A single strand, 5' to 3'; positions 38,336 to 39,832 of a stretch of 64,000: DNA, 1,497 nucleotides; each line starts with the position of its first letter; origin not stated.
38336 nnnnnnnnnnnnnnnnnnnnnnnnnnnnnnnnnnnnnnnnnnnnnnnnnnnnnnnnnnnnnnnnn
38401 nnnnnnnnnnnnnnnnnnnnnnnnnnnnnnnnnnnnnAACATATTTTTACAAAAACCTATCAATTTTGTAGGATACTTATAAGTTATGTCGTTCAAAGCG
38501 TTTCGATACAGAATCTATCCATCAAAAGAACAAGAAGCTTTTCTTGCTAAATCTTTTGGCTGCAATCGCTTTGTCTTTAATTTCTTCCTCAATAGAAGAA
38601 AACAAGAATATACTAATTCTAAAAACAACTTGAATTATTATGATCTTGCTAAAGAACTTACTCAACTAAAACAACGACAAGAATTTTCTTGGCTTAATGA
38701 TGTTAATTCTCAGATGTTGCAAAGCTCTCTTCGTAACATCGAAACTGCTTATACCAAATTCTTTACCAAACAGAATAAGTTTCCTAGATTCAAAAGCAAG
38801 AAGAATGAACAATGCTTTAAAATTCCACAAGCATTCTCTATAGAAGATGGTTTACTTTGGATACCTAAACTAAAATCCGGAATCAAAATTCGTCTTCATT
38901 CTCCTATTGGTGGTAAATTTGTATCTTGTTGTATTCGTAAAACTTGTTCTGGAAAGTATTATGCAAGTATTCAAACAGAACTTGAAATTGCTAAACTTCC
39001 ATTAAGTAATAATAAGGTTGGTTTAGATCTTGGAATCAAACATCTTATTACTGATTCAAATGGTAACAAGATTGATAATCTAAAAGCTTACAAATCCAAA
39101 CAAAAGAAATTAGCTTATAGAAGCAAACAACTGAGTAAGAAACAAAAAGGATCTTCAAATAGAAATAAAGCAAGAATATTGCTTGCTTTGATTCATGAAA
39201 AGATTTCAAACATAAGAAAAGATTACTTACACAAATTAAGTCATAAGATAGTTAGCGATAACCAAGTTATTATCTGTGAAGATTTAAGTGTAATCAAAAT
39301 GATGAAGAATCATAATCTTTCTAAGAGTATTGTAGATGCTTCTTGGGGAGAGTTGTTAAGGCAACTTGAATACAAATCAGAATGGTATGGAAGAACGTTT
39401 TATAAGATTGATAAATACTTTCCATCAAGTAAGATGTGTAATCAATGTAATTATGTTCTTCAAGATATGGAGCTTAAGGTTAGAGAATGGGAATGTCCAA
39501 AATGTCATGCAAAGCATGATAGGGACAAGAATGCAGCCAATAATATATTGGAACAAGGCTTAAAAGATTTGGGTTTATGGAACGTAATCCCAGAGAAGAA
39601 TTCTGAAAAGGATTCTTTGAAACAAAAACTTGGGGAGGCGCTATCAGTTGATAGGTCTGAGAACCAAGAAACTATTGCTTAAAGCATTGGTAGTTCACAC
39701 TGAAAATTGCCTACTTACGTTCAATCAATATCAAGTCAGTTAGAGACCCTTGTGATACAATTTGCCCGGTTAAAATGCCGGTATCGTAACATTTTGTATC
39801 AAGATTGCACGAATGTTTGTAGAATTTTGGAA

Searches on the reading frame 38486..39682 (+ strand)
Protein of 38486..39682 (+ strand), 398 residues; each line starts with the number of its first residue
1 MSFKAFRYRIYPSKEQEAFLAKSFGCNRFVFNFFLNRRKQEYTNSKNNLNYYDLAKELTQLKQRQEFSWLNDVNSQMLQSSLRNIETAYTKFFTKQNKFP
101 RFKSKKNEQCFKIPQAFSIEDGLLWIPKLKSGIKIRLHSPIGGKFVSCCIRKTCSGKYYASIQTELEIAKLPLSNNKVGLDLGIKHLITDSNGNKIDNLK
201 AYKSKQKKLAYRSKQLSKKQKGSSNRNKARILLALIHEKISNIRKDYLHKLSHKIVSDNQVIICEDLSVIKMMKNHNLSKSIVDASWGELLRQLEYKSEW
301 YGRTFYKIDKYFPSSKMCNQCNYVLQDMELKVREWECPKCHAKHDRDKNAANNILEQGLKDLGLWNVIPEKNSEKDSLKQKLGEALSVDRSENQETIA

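Call 15: search_protein_families(library=phrogs, proteins=[window:38486-39682:+], max_evalue=0.00001)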
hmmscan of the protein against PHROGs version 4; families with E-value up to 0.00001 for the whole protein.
window:38486-39682:+ (398 aa): 5 families
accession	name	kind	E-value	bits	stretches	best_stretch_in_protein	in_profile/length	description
phrog_506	-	integration and excision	5.6e-128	428.5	1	2-375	6-381/403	transposase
phrog_13964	-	integration and excision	3.1e-65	221.1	1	4-234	3-234/237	transposase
phrog_12300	-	integration and excision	5e-63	214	1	146-381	30-264/286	transposase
phrog_17087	-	unknown function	3.4e-43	148.2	1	227-361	1-135/141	-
phrog_25073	-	unknown function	8.2e-14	52.6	1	3-108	4-109/114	-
